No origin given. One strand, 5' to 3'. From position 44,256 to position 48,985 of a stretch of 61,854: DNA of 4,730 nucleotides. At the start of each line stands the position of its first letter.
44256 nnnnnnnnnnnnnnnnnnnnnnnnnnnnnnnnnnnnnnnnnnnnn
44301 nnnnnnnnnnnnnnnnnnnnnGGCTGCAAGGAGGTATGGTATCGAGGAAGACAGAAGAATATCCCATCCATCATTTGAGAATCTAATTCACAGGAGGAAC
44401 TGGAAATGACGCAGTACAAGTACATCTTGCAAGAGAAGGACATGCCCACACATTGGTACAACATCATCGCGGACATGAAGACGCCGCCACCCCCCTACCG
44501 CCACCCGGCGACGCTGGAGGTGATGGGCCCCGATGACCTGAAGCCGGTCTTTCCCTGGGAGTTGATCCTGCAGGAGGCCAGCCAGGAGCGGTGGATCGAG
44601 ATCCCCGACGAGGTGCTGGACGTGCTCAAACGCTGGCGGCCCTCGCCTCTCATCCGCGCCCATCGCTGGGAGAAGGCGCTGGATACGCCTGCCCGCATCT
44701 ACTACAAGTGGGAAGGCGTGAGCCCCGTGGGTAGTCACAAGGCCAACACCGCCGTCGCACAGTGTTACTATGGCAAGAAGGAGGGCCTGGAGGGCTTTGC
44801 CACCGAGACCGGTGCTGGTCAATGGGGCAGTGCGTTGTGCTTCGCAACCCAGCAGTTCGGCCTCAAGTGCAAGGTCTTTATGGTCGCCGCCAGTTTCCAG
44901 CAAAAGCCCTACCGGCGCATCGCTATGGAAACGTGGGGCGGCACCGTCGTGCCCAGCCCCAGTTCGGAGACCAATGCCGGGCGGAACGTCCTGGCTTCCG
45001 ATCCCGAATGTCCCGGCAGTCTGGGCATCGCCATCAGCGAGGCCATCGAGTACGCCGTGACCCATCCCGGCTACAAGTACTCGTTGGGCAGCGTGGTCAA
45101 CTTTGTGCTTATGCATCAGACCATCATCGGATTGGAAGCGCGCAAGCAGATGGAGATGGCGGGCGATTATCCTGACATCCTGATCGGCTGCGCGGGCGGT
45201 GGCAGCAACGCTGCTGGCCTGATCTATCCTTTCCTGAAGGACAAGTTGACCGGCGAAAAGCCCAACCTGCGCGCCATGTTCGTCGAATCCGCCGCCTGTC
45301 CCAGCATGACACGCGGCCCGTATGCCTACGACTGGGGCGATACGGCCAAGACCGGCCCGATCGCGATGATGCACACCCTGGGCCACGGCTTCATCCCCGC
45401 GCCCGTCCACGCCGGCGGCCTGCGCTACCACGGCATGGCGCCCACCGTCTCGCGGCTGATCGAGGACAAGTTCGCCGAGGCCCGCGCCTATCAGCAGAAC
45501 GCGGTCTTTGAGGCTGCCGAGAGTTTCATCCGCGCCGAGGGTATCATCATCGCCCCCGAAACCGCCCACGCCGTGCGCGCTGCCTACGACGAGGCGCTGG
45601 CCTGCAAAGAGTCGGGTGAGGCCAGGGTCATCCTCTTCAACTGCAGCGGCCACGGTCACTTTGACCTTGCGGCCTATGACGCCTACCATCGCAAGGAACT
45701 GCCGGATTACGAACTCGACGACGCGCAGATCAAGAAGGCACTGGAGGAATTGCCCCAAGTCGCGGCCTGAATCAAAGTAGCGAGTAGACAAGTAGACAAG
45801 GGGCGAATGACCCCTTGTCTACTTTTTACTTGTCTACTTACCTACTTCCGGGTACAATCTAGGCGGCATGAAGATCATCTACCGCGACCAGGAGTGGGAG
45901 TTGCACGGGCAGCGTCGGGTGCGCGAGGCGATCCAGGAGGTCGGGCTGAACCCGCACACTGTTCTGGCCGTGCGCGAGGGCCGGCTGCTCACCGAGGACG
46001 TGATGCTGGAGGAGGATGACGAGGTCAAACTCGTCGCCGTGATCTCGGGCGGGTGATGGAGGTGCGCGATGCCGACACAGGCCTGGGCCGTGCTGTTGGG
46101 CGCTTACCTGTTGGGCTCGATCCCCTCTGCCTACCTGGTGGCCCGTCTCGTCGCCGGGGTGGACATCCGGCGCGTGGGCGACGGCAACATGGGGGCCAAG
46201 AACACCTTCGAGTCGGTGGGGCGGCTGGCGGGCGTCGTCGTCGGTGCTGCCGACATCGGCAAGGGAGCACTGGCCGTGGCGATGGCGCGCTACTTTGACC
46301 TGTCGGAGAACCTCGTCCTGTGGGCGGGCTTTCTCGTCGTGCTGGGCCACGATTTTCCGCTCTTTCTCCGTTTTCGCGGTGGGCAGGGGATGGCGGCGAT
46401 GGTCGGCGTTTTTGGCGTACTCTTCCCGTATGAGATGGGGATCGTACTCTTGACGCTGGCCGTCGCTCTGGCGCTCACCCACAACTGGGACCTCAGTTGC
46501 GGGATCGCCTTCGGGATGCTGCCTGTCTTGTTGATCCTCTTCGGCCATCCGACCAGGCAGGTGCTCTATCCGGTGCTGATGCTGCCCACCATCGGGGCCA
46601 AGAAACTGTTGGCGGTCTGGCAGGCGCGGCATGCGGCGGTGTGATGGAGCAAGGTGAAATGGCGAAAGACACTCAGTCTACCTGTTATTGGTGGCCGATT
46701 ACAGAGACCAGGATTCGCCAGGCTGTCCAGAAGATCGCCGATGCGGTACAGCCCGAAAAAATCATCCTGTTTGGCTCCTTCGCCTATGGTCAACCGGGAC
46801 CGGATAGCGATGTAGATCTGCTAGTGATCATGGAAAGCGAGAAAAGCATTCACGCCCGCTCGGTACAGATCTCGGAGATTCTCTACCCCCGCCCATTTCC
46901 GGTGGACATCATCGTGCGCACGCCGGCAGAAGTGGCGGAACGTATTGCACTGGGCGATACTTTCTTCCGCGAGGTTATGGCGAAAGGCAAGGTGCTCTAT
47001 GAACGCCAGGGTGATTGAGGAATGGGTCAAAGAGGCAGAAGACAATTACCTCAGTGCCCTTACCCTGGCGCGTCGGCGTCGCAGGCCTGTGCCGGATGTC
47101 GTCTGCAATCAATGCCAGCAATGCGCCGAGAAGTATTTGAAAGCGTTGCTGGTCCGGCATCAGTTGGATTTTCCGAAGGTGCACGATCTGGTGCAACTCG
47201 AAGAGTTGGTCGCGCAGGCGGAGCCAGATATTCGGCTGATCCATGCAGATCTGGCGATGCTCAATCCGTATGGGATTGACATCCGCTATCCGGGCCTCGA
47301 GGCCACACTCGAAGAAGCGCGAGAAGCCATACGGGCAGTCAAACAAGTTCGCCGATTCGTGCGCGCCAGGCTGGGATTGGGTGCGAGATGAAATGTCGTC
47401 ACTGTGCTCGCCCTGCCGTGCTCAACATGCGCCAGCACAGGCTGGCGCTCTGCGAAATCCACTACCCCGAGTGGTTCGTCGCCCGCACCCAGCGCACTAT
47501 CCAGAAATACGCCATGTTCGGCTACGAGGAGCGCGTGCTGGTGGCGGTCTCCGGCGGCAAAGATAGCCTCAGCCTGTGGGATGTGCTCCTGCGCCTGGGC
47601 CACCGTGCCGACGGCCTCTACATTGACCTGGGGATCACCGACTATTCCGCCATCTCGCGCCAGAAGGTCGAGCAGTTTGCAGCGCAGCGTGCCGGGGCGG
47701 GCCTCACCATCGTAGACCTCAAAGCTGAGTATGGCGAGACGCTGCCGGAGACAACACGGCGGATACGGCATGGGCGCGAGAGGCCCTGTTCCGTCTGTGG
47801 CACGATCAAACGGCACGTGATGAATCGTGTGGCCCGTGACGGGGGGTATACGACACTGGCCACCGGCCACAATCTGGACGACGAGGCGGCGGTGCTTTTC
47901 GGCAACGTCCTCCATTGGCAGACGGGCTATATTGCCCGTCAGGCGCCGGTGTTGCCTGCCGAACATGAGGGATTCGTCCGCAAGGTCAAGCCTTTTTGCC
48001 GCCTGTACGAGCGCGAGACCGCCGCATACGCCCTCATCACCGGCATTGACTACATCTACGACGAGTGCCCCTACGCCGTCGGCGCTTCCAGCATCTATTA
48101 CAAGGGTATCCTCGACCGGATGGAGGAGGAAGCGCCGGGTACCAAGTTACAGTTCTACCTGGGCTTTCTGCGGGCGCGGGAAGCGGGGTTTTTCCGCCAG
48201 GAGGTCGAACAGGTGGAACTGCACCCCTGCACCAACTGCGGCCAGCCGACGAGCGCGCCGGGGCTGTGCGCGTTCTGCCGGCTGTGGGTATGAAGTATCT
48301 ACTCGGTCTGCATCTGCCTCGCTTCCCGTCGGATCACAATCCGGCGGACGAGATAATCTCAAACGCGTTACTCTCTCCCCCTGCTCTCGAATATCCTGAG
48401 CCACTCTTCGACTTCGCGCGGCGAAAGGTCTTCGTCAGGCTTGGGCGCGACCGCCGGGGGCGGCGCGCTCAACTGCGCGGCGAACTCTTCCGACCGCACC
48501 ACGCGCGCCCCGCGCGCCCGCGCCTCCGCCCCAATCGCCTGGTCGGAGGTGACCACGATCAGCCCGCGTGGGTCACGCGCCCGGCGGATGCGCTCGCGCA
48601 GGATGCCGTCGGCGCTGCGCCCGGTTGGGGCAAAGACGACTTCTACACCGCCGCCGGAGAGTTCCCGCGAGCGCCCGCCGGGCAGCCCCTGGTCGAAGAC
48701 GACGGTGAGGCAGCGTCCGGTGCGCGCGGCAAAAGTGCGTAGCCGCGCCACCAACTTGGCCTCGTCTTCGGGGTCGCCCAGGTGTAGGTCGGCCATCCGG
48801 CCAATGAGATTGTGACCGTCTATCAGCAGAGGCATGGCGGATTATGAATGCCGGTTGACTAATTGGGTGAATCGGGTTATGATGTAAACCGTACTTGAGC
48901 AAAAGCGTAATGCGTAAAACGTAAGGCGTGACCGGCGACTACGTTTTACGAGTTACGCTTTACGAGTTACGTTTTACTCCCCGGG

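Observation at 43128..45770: T-box leader with a UGG (Trp) specifier controlling an uncharacterised P-loop ATPase followed by TrpB2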

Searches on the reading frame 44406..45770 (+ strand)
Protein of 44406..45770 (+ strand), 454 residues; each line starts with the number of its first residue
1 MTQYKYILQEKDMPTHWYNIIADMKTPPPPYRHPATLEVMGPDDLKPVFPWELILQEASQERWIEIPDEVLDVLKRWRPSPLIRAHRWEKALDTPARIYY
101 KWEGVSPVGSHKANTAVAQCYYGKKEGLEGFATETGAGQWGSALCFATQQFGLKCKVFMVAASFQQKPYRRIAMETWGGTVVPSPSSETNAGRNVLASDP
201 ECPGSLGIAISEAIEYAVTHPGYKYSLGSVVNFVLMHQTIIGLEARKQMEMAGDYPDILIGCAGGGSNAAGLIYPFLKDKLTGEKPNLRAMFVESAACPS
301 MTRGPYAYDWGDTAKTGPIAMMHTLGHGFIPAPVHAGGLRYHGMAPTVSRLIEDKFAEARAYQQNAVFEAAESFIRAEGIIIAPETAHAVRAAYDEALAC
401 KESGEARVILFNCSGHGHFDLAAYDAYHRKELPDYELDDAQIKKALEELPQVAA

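Call 7: search_protein_families(library=pfam, proteins=[window:44406-45770:+], max_evalue=0.01)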
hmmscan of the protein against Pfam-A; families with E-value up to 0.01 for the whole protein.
window:44406-45770:+ (454 aa): 1 family
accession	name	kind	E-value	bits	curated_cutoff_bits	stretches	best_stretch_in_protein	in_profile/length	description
PF00291.31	PALP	-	4.4e-34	118.6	35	1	77-413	5-294/295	Pyridoxal-phosphate dependent enzyme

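Call 8: search_protein_families(library=ncbifam, proteins=[window:44406-45770:+], max_evalue=0.01)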
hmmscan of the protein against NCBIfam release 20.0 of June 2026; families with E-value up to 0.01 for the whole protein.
window:44406-45770:+ (454 aa): 16 families
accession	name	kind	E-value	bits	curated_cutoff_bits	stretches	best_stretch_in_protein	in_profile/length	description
NF009057.0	PRK12391.1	equivalog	1.8e-207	689.3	366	1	2-442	2-440/441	TrpB-like pyridoxal phosphate-dependent enzyme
TIGR01415.1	trpB_rel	hypoth_equivalog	3.7e-181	602.4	518.85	1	13-427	1-415/419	TrpB-like pyridoxal phosphate-dependent enzyme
NF010376.0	PRK13803.1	equivalog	8.7e-41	140.4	819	1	78-429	259-596/600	bifunctional phosphoribosylanthranilate isomerase/tryptophan synthase subunit beta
TIGR00263.1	trpB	equivalog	1.2e-39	136.5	392.45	1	78-423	49-380/385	tryptophan synthase subunit beta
NF010375.0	PRK13802.1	equivalog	3.3e-26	91.6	1386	1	77-423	324-668/695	bifunctional indole-3-glycerol phosphate synthase/tryptophan synthase subunit beta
NF006050.0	PRK08197.1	equivalog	3.4e-12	45.9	303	2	80-163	81-162/406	threonine synthase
NF004996.0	PRK06381.1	equivalog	1.2e-11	44.2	266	1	79-184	15-115/319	threonine synthase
NF006390.0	PRK08639.1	equivalog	2.7e-08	33.2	421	1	79-170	25-114/418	threonine ammonia-lyase IlvA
TIGR02079.1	THD1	equivalog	5.3e-06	25.5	440.55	1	80-168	17-103/410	threonine ammonia-lyase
NF040741.1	ornith_OrtB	equivalog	8.7e-06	24.4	550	1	94-157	80-142/464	2-amino-4-oxopentanoate thiolase subunit OrtB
NF045641.2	BHydaspDhtseBhcB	equivalog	1.1e-05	24.7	550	1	94-189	33-125/312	beta-hydroxyaspartate dehydratase BhcB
NF008735.0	PRK11761.1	equivalog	0.00046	19.5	413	1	80-188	13-119/296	cysteine synthase CysM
NF006094.0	PRK08246.1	subfamily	0.0017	17.9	331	1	77-189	21-125/310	serine/threonine dehydratase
TIGR01136.1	cysKM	subfamily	0.002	17.5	344.15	0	81-192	9-117/299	cysteine synthase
TIGR01138.1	cysM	equivalog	0.0073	15.9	394.2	0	80-192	9-119/290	cysteine synthase B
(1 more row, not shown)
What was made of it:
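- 44406..45770 (+): trpB2 (454 aa), a TrpB-like PLP enzyme. NF009057 689.3 bits (cutoff 366) and TIGR01415 602 bits (cutoff 519) (call 8).
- On TrpB2 (TrpB-like PLP enzyme, NF009057 / TIGR01415): Canonical TrpB (TIGR00263) scores only 136.5, below its cutoff of 392 (call 8).
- Checked: TrpB2 matches NF009057 at 689 bits against a cutoff of 366 (call 8).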

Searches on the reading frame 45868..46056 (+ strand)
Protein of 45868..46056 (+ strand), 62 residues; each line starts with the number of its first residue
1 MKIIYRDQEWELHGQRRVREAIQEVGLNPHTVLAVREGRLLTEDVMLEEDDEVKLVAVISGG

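Call 7: search_protein_families(library=pfam, proteins=[window:45868-46056:+], max_evalue=0.01)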
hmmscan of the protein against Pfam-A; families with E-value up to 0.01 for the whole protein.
window:45868-46056:+ (62 aa): 2 families
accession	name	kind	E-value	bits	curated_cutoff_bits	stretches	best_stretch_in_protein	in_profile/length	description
PF02597.26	ThiS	-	5.6e-06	27.2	22.5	1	7-62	13-76/76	ThiS family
PF21965.2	SAMP2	-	1.9e-05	25.4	27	1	8-59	13-63/63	Small archaeal modifier protein 2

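Call 8: search_protein_families(library=ncbifam, proteins=[window:45868-46056:+], max_evalue=0.01)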
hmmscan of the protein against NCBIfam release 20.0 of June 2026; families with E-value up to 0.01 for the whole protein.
window:45868-46056:+ (62 aa): 3 families
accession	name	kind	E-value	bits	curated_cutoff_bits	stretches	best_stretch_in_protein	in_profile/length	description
NF006231.0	PRK08364.1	equivalog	2.7e-06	27.6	80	1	2-62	8-70/70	sulfur carrier protein ThiS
NF041919.1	SAMP2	equivalog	2.7e-05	24.6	70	1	12-62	17-66/66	ubiquitin-like small modifier protein SAMP2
NF005028.0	PRK06437.1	equivalog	0.0036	17.4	85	1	9-62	14-67/67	hypothetical protein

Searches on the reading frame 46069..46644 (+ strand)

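Call 7: search_protein_families(library=pfam, proteins=[window:46069-46644:+], max_evalue=0.01)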
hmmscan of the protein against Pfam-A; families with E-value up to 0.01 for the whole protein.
window:46069-46644:+ (191 aa): 1 family
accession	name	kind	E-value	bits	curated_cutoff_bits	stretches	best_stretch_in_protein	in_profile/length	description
PF02660.20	G3P_acyltransf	-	3.5e-36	125.2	24.1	1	12-171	2-142/164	Glycerol-3-phosphate acyltransferase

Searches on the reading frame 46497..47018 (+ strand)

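Call 74: search_protein_families(library=pfam, proteins=[window:46497-47018:+], max_evalue=0.001)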
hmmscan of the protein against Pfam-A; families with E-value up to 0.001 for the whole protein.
window:46497-47018:+ (173 aa): 3 families
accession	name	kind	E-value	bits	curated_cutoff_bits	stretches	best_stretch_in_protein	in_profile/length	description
PF01909.29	NTP_transf_2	-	3e-12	47.2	21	1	74-146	2-79/93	Nucleotidyltransferase domain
PF18765.7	Polbeta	-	1.1e-09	38.7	26.9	1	80-171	6-91/93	Polymerase beta, Nucleotidyltransferase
PF22600.2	MTPAP-like_central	-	0.00096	19.7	27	0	71-121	23-73/139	Poly(A) RNA polymerase, mitochondrial-like, central palm domain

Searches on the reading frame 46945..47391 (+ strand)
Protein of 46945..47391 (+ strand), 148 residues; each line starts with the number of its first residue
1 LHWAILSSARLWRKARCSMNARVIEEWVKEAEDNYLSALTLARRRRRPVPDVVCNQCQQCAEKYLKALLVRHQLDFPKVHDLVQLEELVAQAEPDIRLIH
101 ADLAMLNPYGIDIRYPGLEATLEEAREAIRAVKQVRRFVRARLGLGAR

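Call 74: search_protein_families(library=pfam, proteins=[window:46945-47391:+], max_evalue=0.001)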
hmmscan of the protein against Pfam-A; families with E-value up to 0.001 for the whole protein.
window:46945-47391:+ (148 aa): 1 family
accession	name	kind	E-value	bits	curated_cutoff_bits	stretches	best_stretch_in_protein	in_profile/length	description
PF05168.19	HEPN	-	5.6e-23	81.8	22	1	24-140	1-115/117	HEPN domain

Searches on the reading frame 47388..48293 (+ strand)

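Call 7: search_protein_families(library=pfam, proteins=[window:47388-48293:+], max_evalue=0.01)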
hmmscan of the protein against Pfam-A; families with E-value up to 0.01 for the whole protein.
window:47388-48293:+ (301 aa): 3 families
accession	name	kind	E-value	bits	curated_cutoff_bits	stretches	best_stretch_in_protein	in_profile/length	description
PF01171.26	ATP_bind_3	-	2e-08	34.7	27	1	50-226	2-167/182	PP-loop family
PF22082.2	TtuA_LIM_N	-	1.7e-06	28.4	27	1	2-26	1-25/26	2-thiouridine synthetase TtuA, N-terminal LIM domain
PF03054.22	tRNA_Me_trans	-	0.00067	19.8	20.6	1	49-162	2-127/202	tRNA methyl transferase HUP domain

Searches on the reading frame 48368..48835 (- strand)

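Call 74: search_protein_families(library=pfam, proteins=[window:48368-48835:-], max_evalue=0.001)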
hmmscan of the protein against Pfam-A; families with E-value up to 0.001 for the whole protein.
window:48368-48835:- (155 aa): 1 family
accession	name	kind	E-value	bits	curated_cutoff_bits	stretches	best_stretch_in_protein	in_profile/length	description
PF05991.17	NYN_YacP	-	1.9e-15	57.7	24.6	1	3-124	1-129/166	YacP-like NYN domain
